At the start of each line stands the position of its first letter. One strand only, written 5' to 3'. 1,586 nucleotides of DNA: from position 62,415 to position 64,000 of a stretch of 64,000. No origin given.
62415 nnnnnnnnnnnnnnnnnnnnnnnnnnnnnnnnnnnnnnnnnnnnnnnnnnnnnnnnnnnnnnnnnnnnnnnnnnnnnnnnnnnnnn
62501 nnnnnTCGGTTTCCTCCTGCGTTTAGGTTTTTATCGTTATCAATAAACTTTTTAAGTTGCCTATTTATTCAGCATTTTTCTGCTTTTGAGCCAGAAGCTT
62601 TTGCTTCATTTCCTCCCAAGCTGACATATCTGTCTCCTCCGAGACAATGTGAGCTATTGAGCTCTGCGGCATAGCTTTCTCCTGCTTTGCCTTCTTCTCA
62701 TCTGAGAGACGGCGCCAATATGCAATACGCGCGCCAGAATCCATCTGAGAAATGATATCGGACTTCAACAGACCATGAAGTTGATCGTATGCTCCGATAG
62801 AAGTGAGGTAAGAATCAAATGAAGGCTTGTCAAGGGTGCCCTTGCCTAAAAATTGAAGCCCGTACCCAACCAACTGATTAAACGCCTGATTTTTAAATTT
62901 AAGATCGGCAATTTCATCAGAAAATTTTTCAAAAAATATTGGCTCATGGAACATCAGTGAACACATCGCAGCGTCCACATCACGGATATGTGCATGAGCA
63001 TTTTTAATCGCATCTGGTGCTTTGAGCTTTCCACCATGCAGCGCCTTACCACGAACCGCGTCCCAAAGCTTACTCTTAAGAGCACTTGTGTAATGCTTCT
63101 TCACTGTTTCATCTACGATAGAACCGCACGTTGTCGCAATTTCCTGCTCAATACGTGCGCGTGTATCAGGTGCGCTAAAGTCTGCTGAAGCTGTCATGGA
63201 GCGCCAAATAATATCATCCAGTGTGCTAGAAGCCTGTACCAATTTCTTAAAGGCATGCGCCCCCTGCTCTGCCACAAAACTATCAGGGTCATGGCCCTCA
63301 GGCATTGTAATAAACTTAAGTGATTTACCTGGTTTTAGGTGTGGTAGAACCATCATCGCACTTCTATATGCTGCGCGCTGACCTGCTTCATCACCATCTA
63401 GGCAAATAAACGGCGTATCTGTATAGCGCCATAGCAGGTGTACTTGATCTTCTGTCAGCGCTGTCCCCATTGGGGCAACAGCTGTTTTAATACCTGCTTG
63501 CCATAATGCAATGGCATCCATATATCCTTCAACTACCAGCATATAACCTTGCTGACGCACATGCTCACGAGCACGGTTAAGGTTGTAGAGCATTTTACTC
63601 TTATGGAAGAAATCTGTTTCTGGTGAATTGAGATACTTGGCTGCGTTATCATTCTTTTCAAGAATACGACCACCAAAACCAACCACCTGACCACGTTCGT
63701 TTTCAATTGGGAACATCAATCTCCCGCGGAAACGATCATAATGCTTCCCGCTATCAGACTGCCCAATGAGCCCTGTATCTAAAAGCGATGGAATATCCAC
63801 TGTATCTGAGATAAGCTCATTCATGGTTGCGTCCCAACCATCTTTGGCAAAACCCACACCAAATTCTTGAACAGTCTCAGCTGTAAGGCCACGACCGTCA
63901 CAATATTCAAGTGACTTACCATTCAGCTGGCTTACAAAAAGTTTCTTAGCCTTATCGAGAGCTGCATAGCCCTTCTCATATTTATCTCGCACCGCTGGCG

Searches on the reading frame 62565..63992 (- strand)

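Call 48: search_protein_families(library=pfam, proteins=[window:62565-63992:-], max_evalue=0.01)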
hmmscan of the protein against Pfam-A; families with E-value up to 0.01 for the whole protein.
window:62565-63992:- (475 aa): 5 families
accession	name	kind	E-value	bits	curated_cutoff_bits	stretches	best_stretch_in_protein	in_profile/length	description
PF08275.17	DNAG_N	-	1.3e-38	132.4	26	1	22-141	9-127/128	DNA primase catalytic core, N-terminal domain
PF13155.12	Toprim_2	-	1.1e-19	71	22.1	1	153-239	2-87/88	Toprim-like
PF13662.12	Toprim_4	-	7.7e-18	64.9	25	1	151-214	3-73/85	Toprim domain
PF01751.28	Toprim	-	1.1e-11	45.1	23.1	1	152-227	3-93/96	Toprim domain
PF13362.12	Toprim_3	-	0.00035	21.4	27.2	1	150-245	1-94/95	Toprim domain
